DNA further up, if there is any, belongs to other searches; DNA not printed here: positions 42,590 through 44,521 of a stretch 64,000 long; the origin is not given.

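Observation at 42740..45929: Tandem membrane HD-GYP paralogs, the second with a degenerate active site, next to the pilin operon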

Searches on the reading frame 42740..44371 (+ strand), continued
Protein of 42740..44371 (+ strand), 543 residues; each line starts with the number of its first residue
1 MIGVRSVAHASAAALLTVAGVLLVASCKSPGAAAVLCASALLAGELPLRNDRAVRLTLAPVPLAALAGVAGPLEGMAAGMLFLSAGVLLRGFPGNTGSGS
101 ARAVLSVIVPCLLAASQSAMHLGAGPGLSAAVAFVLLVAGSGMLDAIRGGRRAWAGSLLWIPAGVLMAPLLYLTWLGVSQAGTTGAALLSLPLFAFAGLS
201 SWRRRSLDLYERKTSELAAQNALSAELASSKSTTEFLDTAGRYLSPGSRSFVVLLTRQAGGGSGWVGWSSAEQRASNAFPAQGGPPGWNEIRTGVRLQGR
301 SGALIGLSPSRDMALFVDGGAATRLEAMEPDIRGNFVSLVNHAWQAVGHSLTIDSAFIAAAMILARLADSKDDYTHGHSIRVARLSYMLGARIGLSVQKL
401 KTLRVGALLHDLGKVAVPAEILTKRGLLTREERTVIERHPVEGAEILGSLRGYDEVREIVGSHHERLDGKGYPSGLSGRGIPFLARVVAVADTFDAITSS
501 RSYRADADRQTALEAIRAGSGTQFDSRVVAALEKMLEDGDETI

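Call 66: find_encoding_contigs(protein=P0228, flank=7000, max_places=1)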
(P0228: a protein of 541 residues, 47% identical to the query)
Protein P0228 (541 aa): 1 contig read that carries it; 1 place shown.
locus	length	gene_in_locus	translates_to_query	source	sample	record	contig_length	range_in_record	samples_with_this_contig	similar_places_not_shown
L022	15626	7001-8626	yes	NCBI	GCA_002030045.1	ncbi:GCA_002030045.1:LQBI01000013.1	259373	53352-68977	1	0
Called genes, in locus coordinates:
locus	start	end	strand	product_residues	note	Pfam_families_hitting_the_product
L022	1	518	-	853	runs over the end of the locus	-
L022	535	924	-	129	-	PF07963:N_methyl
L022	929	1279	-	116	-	-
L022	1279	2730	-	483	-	-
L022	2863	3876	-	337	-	PF04055:Radical_SAM, PF06968:BATS (weak)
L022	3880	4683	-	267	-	PF08501:Shikimate_dh_N, PF18317:SDH_C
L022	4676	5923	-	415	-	PF02310:B12-binding, PF04055:Radical_SAM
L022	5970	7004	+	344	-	PF00188:CAP (weak)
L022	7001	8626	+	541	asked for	PF01966:HD, PF13487:HD_5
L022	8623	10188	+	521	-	PF13487:HD_5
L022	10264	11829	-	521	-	PF23914:TPR_CcmH_CycH (weak), PF25062:ARM_TT21_N (weak), PF12895:ANAPC3 (weak), PF13414:TPR_11, PF13424:TPR_12, PF13432:TPR_16, PF23914:TPR_CcmH_CycH, PF14559:TPR_19, +19 more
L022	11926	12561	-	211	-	PF02578:Cu-oxidase_4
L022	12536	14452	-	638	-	PF00270:DEAD (faint), PF06733:DEAD_2 (weak), PF13307:Helicase_C_2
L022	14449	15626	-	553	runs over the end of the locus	PF01368:DHH, PF02272:DHHA1, PF17768:RecJ_OB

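Call 67: find_encoding_contigs(protein=P0230, flank=7000, max_places=1)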
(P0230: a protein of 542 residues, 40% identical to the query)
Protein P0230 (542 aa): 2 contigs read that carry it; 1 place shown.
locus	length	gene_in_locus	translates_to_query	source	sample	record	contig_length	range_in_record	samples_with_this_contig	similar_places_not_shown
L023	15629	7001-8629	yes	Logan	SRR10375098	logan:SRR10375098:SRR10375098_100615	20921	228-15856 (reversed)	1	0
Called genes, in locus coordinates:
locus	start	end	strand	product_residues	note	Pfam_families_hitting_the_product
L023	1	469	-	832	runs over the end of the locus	-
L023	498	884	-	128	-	PF07963:N_methyl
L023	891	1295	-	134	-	-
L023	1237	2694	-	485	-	-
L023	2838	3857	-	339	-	PF04055:Radical_SAM, PF06968:BATS (weak)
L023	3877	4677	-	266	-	PF08501:Shikimate_dh_N, PF18317:SDH_C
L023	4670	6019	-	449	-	PF02310:B12-binding, PF04055:Radical_SAM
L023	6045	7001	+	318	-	-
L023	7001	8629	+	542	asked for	PF01966:HD, PF13487:HD_5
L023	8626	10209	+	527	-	PF13487:HD_5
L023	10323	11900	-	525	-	PF00515:TPR_1 (faint), PF07719:TPR_2 (faint), PF13424:TPR_12, PF23914:TPR_CcmH_CycH (weak), PF13414:TPR_11 (weak), PF13431:TPR_17 (weak), PF14559:TPR_19, PF13432:TPR_16 (weak), +14 more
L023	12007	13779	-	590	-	PF00270:DEAD (faint), PF06733:DEAD_2 (weak), PF13307:Helicase_C_2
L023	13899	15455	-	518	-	PF01368:DHH, PF02272:DHHA1, PF17768:RecJ_OB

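Call 68: find_encoding_contigs(protein=P0252, flank=7000, max_places=1)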
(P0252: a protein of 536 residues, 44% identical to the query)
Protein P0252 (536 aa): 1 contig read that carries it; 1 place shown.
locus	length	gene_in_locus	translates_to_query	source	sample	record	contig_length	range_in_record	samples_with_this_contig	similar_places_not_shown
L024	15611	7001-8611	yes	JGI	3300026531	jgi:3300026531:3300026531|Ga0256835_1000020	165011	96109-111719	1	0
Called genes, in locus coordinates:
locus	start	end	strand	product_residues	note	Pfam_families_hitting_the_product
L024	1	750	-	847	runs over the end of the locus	-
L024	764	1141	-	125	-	PF07963:N_methyl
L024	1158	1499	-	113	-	-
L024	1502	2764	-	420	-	-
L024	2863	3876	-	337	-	PF04055:Radical_SAM, PF06968:BATS (weak)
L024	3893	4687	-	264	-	PF08501:Shikimate_dh_N, PF18317:SDH_C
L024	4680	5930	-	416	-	PF02310:B12-binding, PF04055:Radical_SAM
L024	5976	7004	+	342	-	-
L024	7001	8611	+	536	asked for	PF01966:HD, PF13487:HD_5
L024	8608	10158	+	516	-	PF13487:HD_5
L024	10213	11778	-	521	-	PF14559:TPR_19 (weak), PF13414:TPR_11 (weak), PF13428:TPR_14 (weak), PF13432:TPR_16, PF23914:TPR_CcmH_CycH, PF13431:TPR_17 (weak), PF14559:TPR_19, PF14559:TPR_19, +20 more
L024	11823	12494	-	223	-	PF02578:Cu-oxidase_4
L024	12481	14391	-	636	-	PF00270:DEAD (faint), PF13307:Helicase_C_2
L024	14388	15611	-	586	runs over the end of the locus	PF01368:DHH, PF02272:DHHA1, PF17768:RecJ_OB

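Call 81: predict_structure(alignment_id=A5)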
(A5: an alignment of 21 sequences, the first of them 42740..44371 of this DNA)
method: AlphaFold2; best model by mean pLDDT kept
length: 543 residues; sequences in the alignment: 21
mean_pLDDT: 83.2   pTM: 0.66
mean pLDDT of the five models: 83.2, 83.0, 82.5, 81.5, 80.1
residues with pLDDT >= 90: 175; 70-90: 310; 50-70: 45; < 50: 13
segments of 3 or more residues with pLDDT < 50: 1-3, 92-98
pLDDT, mean of each block of 10 residues (from residue 1): 59 81 86 92 84 81 90 85 81 48 76 78 76 86 79 76 88 92 94 86 80 82 83 90 87 85 81 86 89 92 93 94 92 88 75 63 74 70 91 92 90 82 75 86 84 87 91 88 95 85 63 91 94 85 51
secondary structure, 60 per line:
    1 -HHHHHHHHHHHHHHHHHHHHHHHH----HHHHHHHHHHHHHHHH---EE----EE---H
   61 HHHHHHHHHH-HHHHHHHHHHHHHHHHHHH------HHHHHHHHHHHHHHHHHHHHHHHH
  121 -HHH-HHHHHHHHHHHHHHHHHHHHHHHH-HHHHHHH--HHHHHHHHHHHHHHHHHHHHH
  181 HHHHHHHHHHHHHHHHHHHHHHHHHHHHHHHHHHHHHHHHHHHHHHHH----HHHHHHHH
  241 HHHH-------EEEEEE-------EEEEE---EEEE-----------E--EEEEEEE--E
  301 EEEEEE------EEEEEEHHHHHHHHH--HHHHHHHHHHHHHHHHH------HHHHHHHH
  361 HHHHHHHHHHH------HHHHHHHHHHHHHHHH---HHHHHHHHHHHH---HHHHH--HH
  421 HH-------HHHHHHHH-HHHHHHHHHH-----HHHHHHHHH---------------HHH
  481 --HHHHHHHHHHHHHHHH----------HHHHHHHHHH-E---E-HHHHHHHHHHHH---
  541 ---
elements in order: H2-25 H30-45 H60-70 H72-90 H97-120 H126-149 H151-157 H160-228 H233-244 E252-257 E265-269 E273-276 E291-297 E300-306 E313-318 H319-327 H330-346 H353-371 H378-393 H397-408 H412-416 H419-422 H430-437 H439-448 H454-462 H483-498 H509-518 H526-537

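Call 83: fold_search(model_id=the predicted structure, library=pdb)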
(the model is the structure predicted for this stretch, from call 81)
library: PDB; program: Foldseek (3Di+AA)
matches with E <= 10: 162; with E <= 0.001: 14
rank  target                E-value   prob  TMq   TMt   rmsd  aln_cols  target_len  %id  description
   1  4mcw_B                1.6e-10  1.00  0.33  0.49  16.1       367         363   22  Crystal structure of a HD-GYP domain (a cyclic-di-GMP phosphodiesterase) containing a tri-nuclear metal centre (released 2014-02-19)
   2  4mcw_A                3.3e-10  1.00  0.33  0.49  16.4       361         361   21  Crystal structure of a HD-GYP domain (a cyclic-di-GMP phosphodiesterase) containing a tri-nuclear metal centre (released 2014-02-19)
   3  4r8z_B                4.2e-09  1.00  0.33  0.78   2.2       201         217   34  Crystal Structure of PA4781 HD-GYP domain from Pseudomonas aeruginosa at 2.2A resolution showing a bi-metallic Ni ion  (released 2015-03-04)
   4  9rbz_B                9.4e-09  1.00  0.30  0.75   3.1       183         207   32  DvhD, HD-GYP domain, c-di-GMP-bound (released 2026-03-04)
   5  4r8z_A                1.2e-08  1.00  0.33  0.78   2.1       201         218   34  Crystal Structure of PA4781 HD-GYP domain from Pseudomonas aeruginosa at 2.2A resolution showing a bi-metallic Ni ion  (released 2015-03-04)
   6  9rbz_A                1.6e-08  1.00  0.30  0.75   3.0       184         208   32  DvhD, HD-GYP domain, c-di-GMP-bound (released 2026-03-04)
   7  9rbz_C                1.9e-08  1.00  0.30  0.76   3.1       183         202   32  DvhD, HD-GYP domain, c-di-GMP-bound (released 2026-03-04)
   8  9rbz_D                2.4e-08  1.00  0.30  0.76   3.1       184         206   32  DvhD, HD-GYP domain, c-di-GMP-bound (released 2026-03-04)
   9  3tmc_A                3.2e-06  1.00  0.28  0.48   9.2       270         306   17  Bd1817, a HDG"Y"P protein from Bdellovibrio bacteriovorus (released 2011-10-19)
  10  3tm8_A                3.5e-06  1.00  0.28  0.48   8.9       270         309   17  Bd1817, a HDG"Y"P protein from Bdellovibrio bacteriovorus (released 2011-10-19)
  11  9rc0                  4.0e-06  1.00  0.28  0.49   9.7       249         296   22  DvhD, PAS/HD-GYP domains (released 2026-03-04)
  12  3tm8_B                9.3e-06  1.00  0.28  0.48   9.9       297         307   17  Bd1817, a HDG"Y"P protein from Bdellovibrio bacteriovorus (released 2011-10-19)
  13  3tmb_B                9.3e-06  1.00  0.29  0.47  10.0       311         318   17  Bd1817, a HDG"Y"P protein from Bdellovibrio bacteriovorus (released 2011-10-19)
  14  5z7c                  9.6e-05  1.00  0.26  0.34   6.6       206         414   22  crystal structure of cyclic GMP-AMP specifc phosphodiesterases in V.cholerae (V-cGAP3) (released 2019-01-02)
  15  4s1c_D                1.1e-03  1.00  0.25  0.58   6.0       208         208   19  Crystal Structure of L. monocytogenes phosphodiesterase PgpH HD domain (released 2015-02-11)
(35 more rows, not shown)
